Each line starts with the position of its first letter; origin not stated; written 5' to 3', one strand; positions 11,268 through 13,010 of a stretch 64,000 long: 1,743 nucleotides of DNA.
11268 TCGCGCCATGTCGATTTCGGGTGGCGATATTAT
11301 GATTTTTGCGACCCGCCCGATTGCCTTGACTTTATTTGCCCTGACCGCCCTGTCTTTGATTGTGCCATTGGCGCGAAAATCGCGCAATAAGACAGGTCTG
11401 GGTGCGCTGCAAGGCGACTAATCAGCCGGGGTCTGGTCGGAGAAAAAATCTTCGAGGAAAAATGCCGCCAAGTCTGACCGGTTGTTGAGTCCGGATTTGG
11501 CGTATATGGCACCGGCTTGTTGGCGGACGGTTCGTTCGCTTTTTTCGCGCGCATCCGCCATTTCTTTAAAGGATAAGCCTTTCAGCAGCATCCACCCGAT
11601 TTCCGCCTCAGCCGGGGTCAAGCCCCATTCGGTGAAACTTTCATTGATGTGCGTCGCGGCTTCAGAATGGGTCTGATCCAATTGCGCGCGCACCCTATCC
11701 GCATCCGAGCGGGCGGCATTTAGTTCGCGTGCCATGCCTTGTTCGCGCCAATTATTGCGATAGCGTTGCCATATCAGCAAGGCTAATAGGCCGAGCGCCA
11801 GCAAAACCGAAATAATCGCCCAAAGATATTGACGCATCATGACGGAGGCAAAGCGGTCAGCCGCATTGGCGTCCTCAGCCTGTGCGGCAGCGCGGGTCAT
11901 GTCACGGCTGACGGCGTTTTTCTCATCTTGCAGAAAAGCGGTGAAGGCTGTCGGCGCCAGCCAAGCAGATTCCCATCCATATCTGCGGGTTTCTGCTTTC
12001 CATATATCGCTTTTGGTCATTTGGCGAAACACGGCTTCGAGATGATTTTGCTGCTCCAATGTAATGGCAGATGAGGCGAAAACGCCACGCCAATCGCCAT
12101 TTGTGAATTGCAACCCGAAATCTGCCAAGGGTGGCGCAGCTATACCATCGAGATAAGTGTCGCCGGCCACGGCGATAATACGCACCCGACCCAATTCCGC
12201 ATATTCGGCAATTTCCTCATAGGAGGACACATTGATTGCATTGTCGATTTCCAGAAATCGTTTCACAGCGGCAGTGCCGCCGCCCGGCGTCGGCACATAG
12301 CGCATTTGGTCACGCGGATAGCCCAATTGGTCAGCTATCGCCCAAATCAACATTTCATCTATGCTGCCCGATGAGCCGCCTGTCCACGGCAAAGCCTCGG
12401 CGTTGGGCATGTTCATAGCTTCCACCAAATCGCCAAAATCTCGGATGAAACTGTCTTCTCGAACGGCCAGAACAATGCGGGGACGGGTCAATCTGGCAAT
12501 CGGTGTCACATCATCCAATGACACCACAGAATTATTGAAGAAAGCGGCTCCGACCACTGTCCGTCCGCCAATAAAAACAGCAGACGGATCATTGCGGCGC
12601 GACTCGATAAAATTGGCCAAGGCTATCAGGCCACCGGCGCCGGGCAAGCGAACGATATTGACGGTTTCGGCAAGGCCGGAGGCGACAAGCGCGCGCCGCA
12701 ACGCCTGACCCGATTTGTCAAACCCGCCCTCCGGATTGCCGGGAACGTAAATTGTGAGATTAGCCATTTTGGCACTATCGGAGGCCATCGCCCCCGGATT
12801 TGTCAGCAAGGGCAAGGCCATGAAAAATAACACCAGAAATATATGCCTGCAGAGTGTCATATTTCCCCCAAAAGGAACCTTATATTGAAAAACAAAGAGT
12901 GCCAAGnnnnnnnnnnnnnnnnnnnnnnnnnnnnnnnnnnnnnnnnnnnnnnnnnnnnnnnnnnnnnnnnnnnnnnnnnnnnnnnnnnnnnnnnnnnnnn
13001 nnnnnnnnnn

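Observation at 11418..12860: Membrane-anchored one-component regulator built from a TctC (Bug) binding domain and a LuxR HTH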

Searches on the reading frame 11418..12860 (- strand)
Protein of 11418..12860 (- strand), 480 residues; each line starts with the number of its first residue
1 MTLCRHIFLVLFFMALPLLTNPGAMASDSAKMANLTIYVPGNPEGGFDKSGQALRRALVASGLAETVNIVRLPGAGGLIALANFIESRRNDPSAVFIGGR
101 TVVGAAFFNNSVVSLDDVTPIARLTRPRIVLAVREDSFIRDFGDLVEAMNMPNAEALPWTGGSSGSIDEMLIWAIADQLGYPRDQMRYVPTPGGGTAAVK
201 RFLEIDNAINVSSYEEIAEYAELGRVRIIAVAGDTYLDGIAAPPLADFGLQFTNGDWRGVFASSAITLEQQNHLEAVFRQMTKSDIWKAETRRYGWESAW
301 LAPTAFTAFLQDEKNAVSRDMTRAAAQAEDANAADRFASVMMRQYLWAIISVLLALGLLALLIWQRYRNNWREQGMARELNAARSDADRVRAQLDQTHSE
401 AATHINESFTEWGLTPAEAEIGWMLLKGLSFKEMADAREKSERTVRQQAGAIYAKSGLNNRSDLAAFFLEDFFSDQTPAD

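Call 3: search_protein_families(library=pfam, proteins=[window:11418-12860:-], max_evalue=0.01)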
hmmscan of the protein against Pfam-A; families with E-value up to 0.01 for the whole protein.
window:11418-12860:- (480 aa): 2 families
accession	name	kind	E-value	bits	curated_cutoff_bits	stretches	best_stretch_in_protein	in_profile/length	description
PF03401.19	TctC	-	1.9e-07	31.4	27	1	60-285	10-233/274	Tripartite tricarboxylate transporter family receptor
PF00196.25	GerE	-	0.0003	20.8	23.5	1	414-466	3-55/57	Bacterial regulatory proteins, luxR family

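Call 4: search_protein_families(library=ncbifam, proteins=[window:11418-12860:-], max_evalue=0.01)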
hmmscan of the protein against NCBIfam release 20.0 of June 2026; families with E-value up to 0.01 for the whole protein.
window:11418-12860:- (480 aa): 1 family
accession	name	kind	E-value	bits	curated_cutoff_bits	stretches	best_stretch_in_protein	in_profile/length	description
NF047608.1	LIC13292_fam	subfamily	3.4e-17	63.1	200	1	352-473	40-162/166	LIC13292 family transcriptional regulator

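Call 6: find_homologous_proteins(query=window:11418-12860:-, max_evalue=0.001)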
Query window:11418-12860:- (480 aa): 131 proteins with E <= 0.001 among 8000 candidates; the best 120 are listed.
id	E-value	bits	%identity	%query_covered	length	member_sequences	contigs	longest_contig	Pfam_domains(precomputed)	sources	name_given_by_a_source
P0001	0.0e+0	1060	99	100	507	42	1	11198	PF03401.19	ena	-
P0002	1.5e-254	863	83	99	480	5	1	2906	PF03401.19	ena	-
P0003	1.6e-247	840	84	94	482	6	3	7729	PF03401.19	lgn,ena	-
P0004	3.3e-244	829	80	100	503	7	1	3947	PF03401.19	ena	-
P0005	2.5e-238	809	78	100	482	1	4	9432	PF00196.26,PF03401.19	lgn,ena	-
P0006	1.5e-175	603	89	65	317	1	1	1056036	PF03401.19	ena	-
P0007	2.9e-116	407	46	94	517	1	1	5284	PF03401.19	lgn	-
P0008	3.3e-115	404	47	92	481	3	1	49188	PF00196.26,PF03401.19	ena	-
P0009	8.1e-114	399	45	97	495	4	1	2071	PF03401.19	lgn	-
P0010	9.3e-113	396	45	96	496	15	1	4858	PF03401.19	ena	-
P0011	3.5e-107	377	43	94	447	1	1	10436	PF00196.26,PF03401.19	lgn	-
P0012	5.0e-107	377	44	94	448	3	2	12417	PF00196.26,PF03401.19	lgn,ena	-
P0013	8.4e-107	376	43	94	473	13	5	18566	PF03401.19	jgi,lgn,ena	-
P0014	1.6e-105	372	42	95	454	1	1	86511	PF03401.19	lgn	-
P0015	7.7e-105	369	41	99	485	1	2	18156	PF03401.19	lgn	-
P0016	2.6e-104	368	41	95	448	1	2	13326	PF00196.26,PF03401.19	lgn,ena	-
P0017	2.7e-104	368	42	96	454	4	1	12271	PF03401.19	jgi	-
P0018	9.4e-104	366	41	96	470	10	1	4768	PF03401.19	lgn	-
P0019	2.0e-103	365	41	98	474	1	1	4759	PF00196.26,PF03401.19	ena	-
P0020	3.3e-103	364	42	99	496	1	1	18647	PF03401.19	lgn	-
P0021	8.9e-102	359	44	91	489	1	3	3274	PF03401.19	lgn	-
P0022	2.8e-101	358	40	96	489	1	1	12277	PF03401.19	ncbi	-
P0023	2.5e-99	351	40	96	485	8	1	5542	PF03401.19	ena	-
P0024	3.6e-99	351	41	98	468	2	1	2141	PF03401.19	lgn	-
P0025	5.5e-99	350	39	96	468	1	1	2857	PF03401.19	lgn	-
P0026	1.3e-98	349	42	93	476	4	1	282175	PF03401.19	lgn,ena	-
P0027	4.2e-97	344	41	93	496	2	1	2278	PF03401.19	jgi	-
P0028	4.4e-96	341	39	96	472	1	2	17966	PF03401.19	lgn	-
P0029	7.2e-96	340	40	94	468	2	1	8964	PF03401.19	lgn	-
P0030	6.9e-95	337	41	93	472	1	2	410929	PF03401.19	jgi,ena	-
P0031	1.6e-94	335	40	97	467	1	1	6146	PF03401.19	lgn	-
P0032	3.3e-93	331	42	91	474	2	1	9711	PF03401.19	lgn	-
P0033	4.2e-93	331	37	97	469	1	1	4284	PF03401.19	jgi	jgi:putative tricarboxylic transport membrane protein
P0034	6.2e-93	330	41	94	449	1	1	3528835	PF03401.19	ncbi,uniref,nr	ncbi:LuxR family transcriptional regulator [Sphingomonas sp. SUN039]|uniref:LuxR family transcriptio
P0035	1.0e-92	329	40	92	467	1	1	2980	PF03401.19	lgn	-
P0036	1.7e-92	329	38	96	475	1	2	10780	PF03401.19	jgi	jgi:putative tricarboxylic transport membrane protein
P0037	3.3e-92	328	40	92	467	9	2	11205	PF03401.19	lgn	-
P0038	5.3e-92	327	39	98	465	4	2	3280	PF03401.19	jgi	-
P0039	1.3e-91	326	40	91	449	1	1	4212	PF00196.26,PF03401.19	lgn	-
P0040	1.7e-91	325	38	98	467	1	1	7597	PF03401.19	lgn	-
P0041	2.7e-91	325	39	98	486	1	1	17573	PF03401.19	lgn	-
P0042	3.0e-91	325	38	97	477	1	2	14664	PF03401.19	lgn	-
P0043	4.0e-91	324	40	92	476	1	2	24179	PF00196.26,PF03401.19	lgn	-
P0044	5.6e-90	320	35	98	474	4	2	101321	PF00196.26,PF03401.19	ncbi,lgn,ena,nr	ncbi:MAG: LuxR family transcriptional regulator [Colwellia sp.]|nr:LuxR family transcriptional regul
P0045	2.3e-89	318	35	95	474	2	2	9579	PF00196.26,PF03401.19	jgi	jgi:putative tricarboxylic transport membrane protein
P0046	8.5e-89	317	39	93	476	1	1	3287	PF03401.19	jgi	-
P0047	1.4e-88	316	37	98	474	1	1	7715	PF00196.26,PF03401.19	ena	-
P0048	1.5e-88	316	38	93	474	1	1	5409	PF03401.19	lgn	-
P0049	1.9e-88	315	37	92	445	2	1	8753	PF03401.19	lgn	-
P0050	2.2e-88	315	35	98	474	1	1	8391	PF00196.26,PF03401.19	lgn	-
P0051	3.7e-88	314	39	93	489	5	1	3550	PF00196.26,PF03401.19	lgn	-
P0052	9.5e-88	313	36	97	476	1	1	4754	PF00196.26,PF03401.19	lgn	-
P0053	2.2e-87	312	34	98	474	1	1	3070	PF00196.26,PF03401.19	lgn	-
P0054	3.2e-87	311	39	91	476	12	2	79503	PF03401.19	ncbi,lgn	ncbi:MAG: tripartite tricarboxylate transporter substrate-binding protein [Pseudomonadota bacterium]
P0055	7.6e-87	310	36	95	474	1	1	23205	PF00196.26,PF03401.19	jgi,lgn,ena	jgi:putative tricarboxylic transport membrane protein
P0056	1.0e-86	310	36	97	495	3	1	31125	PF00196.26,PF03401.19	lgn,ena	-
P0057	1.9e-86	309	39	91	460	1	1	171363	PF00196.26,PF03401.19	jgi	jgi:putative tricarboxylic transport membrane protein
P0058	8.8e-86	307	36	93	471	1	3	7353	PF00196.26,PF03401.19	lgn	-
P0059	1.7e-85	306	37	97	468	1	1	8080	PF03401.19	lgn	-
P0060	3.0e-85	305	35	97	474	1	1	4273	PF00196.26,PF03401.19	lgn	-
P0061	1.0e-84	303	37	98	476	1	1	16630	PF00196.26,PF03401.19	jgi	-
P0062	3.9e-84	301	39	92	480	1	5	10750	PF03401.19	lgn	-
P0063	5.0e-84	301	37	97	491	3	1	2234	PF00196.26,PF03401.19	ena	-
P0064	5.4e-84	301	39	92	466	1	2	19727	PF00196.26,PF03401.19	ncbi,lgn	-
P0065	5.5e-84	301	37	98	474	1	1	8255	PF00196.26,PF03401.19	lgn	-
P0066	6.8e-84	300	38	93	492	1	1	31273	PF03401.19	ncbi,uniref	ncbi:tripartite tricarboxylate transporter substrate-binding protein [Phenylobacterium sp.]|uniref:t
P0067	2.4e-83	299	40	92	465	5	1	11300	PF00196.26,PF03401.19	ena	-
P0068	3.4e-83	298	37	92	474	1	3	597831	PF00196.26,PF03401.19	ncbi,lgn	-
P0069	5.5e-83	297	37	93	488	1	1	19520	PF00196.26,PF03401.19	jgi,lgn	-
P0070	6.0e-83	297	38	93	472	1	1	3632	PF03401.19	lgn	-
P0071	1.9e-82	296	38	91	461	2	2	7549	PF03401.19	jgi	jgi:putative tricarboxylic transport membrane protein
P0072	2.8e-82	295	39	85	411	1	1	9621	PF03401.19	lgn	-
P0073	1.7e-81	292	38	95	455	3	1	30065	PF03401.19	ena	-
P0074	3.2e-81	292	36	98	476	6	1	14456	PF00196.26,PF03401.19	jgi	-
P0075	6.1e-81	291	37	92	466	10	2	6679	PF03401.19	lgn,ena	-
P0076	9.3e-81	290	35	97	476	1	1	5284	PF00196.26,PF03401.19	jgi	-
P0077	1.5e-80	289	35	97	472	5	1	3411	PF00196.26,PF03401.19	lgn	-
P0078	3.4e-79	285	34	94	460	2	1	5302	PF00196.26,PF03401.19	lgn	-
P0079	3.4e-79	285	35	98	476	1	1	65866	PF03401.19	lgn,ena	-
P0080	7.2e-79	284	36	97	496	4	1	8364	PF00196.26,PF03401.19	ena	-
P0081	1.9e-78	282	34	98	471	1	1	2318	PF00196.26,PF03401.19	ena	-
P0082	3.5e-78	282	36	97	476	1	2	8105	PF03401.19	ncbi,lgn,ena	-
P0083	5.0e-78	281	36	92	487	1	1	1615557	PF03401.19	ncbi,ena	-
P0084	7.1e-78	281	38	91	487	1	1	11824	PF03401.19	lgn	-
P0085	1.3e-77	280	35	94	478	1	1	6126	PF03401.19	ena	-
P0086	2.0e-77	279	36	92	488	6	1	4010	PF00196.26,PF03401.19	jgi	-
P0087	2.8e-77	279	35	96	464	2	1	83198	PF00196.26,PF03401.19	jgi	jgi:putative tricarboxylic transport membrane protein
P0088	5.0e-77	278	35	93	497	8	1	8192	PF03401.19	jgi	jgi:putative tricarboxylic transport membrane protein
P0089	2.6e-76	275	36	92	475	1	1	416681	PF00196.26,PF03401.19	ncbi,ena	-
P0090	5.0e-76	274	35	97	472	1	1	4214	PF03401.19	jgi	-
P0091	8.2e-76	274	37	93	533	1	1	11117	PF00196.26,PF03401.19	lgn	-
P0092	2.3e-75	272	37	92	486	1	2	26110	PF03401.19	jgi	jgi:putative tricarboxylic transport membrane protein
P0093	6.7e-74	267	36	92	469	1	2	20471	PF03401.19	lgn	-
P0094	8.8e-74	267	35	99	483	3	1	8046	PF00196.26,PF03401.19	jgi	-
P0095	1.2e-73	267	37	93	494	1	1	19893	PF03401.19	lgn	-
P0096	1.6e-73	266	36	98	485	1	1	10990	PF03401.19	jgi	jgi:putative tricarboxylic transport membrane protein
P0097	1.7e-73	266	38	89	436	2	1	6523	PF00196.26,PF03401.19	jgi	jgi:putative tricarboxylic transport membrane protein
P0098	4.6e-73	265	36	97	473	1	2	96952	PF03401.19,PF12974.13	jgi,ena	-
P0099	8.5e-73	264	37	89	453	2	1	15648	PF00196.26,PF03401.19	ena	-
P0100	9.3e-73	264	37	92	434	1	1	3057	PF00196.26,PF03401.19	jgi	jgi:putative tricarboxylic transport membrane protein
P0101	7.9e-70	254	36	92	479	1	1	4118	PF00196.26,PF03401.19,PF08281.19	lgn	-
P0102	2.0e-69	253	35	98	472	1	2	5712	PF03401.19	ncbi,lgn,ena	-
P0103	9.4e-69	250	34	99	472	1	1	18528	PF03401.19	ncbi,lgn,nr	ncbi:MAG: hypothetical protein JSR79_01755 [Proteobacteria bacterium]|nr:hypothetical protein [Pseud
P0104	5.0e-68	248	35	94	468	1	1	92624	PF03401.19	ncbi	-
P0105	1.4e-67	247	37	95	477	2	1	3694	PF03401.19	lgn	-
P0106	3.9e-66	242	30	93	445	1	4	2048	PF00196.26,PF03401.19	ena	-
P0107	1.3e-65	240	35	93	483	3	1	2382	PF03401.19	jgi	jgi:putative tricarboxylic transport membrane protein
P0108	2.3e-65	239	35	96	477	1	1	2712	PF03401.19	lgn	-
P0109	1.1e-64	237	34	92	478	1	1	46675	PF03401.19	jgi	jgi:putative tricarboxylic transport membrane protein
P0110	8.3e-63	231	34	97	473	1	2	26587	PF03401.19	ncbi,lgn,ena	-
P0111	2.5e-62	229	34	97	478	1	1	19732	PF03401.19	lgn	-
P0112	6.2e-58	215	36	81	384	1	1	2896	PF03401.19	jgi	jgi:putative tricarboxylic transport membrane protein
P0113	4.1e-57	212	33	96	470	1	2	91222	PF00196.26,PF03401.19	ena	-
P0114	6.1e-56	208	31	96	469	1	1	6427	PF00196.26,PF03401.19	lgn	-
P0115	7.7e-55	205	33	97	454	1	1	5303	PF00196.26,PF03401.19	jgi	jgi:putative tricarboxylic transport membrane protein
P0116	2.1e-53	200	32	93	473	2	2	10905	PF00196.26,PF03401.19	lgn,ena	-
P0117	1.6e-52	197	32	90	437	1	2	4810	PF00196.26,PF03401.19,PF08281.19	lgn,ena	-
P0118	1.3e-51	194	30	91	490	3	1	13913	PF03401.19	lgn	-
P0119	8.3e-45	172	34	60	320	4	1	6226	PF03401.19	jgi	jgi:putative tricarboxylic transport membrane protein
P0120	7.2e-44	168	35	59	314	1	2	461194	PF03401.19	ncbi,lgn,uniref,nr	ncbi:C4-dicarboxylate ABC transporter substrate-binding protein [Cereibacter changlensis JA139]|unir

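Call 14: find_encoding_contigs(protein=P0034, flank=10000, max_places=2)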
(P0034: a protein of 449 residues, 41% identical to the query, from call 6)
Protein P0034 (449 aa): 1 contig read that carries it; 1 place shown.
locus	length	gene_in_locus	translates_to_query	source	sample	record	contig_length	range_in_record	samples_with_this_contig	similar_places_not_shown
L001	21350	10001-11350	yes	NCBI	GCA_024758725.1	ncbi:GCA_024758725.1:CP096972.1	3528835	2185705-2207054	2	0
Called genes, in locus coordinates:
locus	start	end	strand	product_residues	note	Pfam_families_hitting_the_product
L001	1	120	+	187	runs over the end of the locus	PF05257:CHAP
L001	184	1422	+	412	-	PF00083:Sugar_tr, PF07690:MFS_1, PF06779:MFS_4 (weak)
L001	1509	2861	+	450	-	PF07690:MFS_1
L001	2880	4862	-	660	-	PF00305:Lipoxygenase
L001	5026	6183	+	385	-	PF00990:GGDEF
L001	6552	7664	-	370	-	PF27541:CitB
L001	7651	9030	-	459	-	PF00890:FAD_binding_2, PF01262:AlaDh_PNT_C (faint), PF01266:DAO, PF01494:FAD_binding_3 (weak), PF03486:HI0933_like, PF12831:FAD_oxidored (faint), PF07992:Pyr_redox_2 (faint)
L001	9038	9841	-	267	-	PF13531:SBP_bac_11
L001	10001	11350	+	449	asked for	PF03401:TctC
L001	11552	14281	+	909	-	PF07715:Plug, PF00593:TonB_dep_Rec_b-barrel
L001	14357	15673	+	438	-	PF00083:Sugar_tr, PF07690:MFS_1, PF00083:Sugar_tr, PF07690:MFS_1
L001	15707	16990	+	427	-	PF07690:MFS_1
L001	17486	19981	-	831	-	PF13298:LigD_N, PF01068:DNA_ligase_A_M, PF04679:DNA_ligase_A_C, PF21686:LigD_Prim-Pol, PF01896:DNA_primase_S (weak)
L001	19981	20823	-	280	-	PF02735:Ku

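Call 21: find_related_loci(query=A1, collection=genome_contigs, flank=10000)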
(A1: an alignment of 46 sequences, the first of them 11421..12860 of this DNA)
Query A1 (480 aa) in genome_contigs; peptide patterns used: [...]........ (x = any residue, [..] = any of these).
228 stretches matched a pattern; 195 encode a relative of the query (tblastn E <= 1e-3); the best 80 are kept; 80 distinct loci.
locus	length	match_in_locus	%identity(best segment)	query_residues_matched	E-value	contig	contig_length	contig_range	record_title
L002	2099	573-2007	79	1-480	0e+0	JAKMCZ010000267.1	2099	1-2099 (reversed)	MAG: Alphaproteobacteria bacterium isolate MOX_bin7 alldata_k127_593635, whole genome shotgun sequence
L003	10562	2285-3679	45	6-472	5e-115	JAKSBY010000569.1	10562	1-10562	MAG: Sphingomonadales bacterium isolate MAG.237 k141_7888120, whole genome shotgun sequence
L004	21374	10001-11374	42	1-472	1e-113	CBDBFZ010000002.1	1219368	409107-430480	MAG: Litorimonas sp. isolate 1dc8ac3d-1b27-4000-b3a9-376a4185d81b genome assembly, contig: contig_2, whole genome shotgu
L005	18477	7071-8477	35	4-474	9e-98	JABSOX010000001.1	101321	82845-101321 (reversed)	MAG: Colwellia sp. isolate DT_19 DT-Colwellia-3_scaffold_1, whole genome shotgun sequence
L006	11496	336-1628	39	31-472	2e-96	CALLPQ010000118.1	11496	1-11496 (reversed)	MAG: uncultured Parvularculaceae bacterium isolate H4_Bin_Bin_153_1 genome assembly, contig: c_000002143312, whole genom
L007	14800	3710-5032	41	35-478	9e-95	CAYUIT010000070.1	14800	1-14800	MAG TPA_asm: uncultured Steroidobacteraceae bacterium isolate binchicken_co214_79 genome assembly, contig: NODE_4455_len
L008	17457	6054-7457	38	11-479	2e-89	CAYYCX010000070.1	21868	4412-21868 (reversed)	MAG TPA_asm: uncultured Wenzhouxiangellaceae bacterium isolate SRP329715_co2_60 genome assembly, contig: NODE_4740_lengt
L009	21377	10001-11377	37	10-472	3e-89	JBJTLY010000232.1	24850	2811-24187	MAG: Novosphingobium sp. isolate samp_4454_semibin_249 samp_4454_1461017, whole genome shotgun sequence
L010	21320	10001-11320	38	30-473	7e-89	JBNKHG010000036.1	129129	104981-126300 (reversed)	MAG: Cellvibrionaceae bacterium isolate E1E2.bin.1.orig k141_464932, whole genome shotgun sequence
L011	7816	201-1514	40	34-472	6e-89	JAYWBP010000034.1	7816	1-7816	MAG: Novosphingobium sp. isolate GL93_UP_metabat_12 GL93_UP_metabat_12_33, whole genome shotgun sequence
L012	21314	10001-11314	38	34-472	4e-88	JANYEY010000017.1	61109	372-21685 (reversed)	MAG: Sphingomonadaceae bacterium isolate 338R_metabinner_61_sub 338R_k141_1426120, whole genome shotgun sequence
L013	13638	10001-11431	37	1-474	3e-88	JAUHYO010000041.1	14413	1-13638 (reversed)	MAG: Gammaproteobacteria bacterium isolate 3_bin.69 NODE_4908_length_14413_cov_0.887022, whole genome shotgun sequence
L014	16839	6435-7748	38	34-472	6e-88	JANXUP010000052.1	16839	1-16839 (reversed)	MAG: Sphingomonadaceae bacterium isolate 340R_metabat_122_sub 340R_k141_1300518, whole genome shotgun sequence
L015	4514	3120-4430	38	35-472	6e-87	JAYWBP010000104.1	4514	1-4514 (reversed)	MAG: Novosphingobium sp. isolate GL93_UP_metabat_12 GL93_UP_metabat_12_103, whole genome shotgun sequence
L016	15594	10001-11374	37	9-472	1e-86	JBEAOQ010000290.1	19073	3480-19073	MAG: Pseudomonadota bacterium isolate mcraecreek_2019_sw_WHONDRS-S19S_0031_B_bin.4 scaffold_538177, whole genome shotgun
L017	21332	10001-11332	39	27-474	1e-86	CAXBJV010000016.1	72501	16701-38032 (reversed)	MAG TPA_asm: uncultured Woeseiaceae bacterium isolate ERR2762122_metabat2_19 genome assembly, contig: ERZ3421826.664, wh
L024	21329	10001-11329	36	32-474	1e-82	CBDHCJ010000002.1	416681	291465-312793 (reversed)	MAG: uncultured Colwellia sp. isolate 46f9b57c-7436-4363-8f7f-1b93e34605fe genome assembly, contig: contig_2, whole geno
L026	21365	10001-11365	37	9-472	3e-81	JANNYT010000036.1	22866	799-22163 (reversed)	MAG: Novosphingobium sp. isolate VAR_25_metabat_59 VAR_25_k141_313802, whole genome shotgun sequence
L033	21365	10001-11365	34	9-473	1e-73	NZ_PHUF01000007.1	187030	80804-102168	Novosphingobium kunmingense strain CGMCC 1.12274 Ga0171596_106, whole genome shotgun sequence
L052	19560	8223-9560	35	24-472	2e-72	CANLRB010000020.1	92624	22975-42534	uncultured Pseudoalteromonas sp. isolate 995-G.fasta genome assembly, contig: NODE_20, whole genome shotgun sequence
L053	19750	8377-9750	36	1-472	8e-86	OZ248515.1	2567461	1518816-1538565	Caulobacteraceae bacterium isolate RH-10 genome assembly, chromosome: RH-10-c1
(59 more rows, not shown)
